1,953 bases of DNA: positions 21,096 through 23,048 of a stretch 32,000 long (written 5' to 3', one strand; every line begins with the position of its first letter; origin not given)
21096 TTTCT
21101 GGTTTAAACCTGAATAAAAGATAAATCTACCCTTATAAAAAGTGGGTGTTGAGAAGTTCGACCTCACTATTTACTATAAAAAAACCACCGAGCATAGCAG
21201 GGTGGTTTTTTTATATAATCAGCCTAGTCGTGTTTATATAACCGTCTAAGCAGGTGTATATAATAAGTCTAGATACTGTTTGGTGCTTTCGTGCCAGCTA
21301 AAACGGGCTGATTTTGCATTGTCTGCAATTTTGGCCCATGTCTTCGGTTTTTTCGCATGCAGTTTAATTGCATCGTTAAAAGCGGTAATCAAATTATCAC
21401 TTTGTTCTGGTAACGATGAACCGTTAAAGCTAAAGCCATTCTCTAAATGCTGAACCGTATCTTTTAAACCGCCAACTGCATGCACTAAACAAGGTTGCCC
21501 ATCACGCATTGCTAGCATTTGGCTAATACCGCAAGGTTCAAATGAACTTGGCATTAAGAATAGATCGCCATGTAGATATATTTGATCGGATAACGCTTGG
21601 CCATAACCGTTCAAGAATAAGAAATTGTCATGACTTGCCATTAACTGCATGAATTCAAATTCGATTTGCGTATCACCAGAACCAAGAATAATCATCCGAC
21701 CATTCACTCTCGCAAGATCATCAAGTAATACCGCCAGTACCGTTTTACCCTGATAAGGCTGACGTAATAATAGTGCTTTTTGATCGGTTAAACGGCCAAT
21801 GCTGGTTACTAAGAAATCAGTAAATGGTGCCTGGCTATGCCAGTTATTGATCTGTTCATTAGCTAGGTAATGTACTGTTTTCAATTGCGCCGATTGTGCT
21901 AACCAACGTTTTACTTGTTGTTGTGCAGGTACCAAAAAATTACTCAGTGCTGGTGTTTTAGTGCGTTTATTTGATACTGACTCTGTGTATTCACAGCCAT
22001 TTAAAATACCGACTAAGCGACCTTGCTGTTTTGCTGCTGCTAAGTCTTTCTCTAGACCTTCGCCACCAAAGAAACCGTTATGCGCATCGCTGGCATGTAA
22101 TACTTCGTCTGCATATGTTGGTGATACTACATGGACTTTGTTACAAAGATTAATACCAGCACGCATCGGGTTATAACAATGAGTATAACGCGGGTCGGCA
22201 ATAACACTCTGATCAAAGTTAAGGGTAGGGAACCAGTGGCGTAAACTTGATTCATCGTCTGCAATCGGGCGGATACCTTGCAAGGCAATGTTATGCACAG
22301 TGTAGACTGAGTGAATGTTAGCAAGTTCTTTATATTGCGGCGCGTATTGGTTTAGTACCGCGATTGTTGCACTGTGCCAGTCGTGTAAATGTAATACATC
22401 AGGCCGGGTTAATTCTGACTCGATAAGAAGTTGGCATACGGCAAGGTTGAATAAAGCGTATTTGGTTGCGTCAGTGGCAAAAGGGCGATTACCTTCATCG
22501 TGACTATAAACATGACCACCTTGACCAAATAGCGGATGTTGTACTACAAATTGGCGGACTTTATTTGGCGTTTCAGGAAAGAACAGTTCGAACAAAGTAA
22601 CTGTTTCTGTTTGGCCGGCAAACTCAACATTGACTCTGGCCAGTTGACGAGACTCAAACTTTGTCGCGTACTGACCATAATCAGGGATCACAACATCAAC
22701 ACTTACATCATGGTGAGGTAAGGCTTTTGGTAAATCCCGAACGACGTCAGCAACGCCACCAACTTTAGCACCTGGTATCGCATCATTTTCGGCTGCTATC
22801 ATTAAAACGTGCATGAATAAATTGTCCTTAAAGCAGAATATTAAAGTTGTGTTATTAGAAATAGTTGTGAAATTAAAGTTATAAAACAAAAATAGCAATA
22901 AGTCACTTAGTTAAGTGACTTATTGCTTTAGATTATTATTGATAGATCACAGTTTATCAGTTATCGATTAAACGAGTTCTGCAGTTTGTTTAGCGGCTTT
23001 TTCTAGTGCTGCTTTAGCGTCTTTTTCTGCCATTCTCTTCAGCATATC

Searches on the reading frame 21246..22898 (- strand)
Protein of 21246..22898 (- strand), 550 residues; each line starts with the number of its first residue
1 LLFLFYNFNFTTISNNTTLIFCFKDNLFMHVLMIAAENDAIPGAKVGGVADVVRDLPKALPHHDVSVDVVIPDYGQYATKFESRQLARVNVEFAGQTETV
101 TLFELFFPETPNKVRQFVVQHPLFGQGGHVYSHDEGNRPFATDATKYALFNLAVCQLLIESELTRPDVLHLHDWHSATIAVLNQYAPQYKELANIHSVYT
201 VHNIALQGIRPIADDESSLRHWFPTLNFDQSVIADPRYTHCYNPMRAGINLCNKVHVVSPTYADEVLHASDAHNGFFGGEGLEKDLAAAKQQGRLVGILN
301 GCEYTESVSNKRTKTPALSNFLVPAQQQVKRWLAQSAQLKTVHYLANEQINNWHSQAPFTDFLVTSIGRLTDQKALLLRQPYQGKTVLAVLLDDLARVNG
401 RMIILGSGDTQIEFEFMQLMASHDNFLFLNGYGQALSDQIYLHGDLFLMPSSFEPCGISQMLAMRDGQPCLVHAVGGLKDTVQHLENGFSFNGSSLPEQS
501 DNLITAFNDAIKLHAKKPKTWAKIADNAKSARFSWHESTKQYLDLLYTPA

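Call 49: search_protein_families(library=pfam, proteins=[window:21246-22898:-], max_evalue=0.001)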
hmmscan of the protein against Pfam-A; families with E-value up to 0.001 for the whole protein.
window:21246-22898:- (550 aa): 5 families
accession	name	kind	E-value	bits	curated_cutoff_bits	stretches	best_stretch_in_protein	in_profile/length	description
PF08323.17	Glyco_transf_5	-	2.7e-56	191.4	22.7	1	30-287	1-238/239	Starch synthase catalytic domain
PF00534.26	Glycos_transf_1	-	1.5e-10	41.4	26.4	1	395-517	40-161/172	Glycosyl transferases group 1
PF13692.12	Glyco_trans_1_4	-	1.7e-08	35.2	27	1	390-495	19-128/142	Glycosyl transferases group 1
PF13439.12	Glyco_transf_4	-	1.2e-07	32.4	28.5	1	46-268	1-150/170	Glycosyltransferase Family 4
PF13579.12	Glyco_trans_4_4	-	2.1e-06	28.6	29.7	1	47-214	1-103/158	Glycosyl transferase 4-like domain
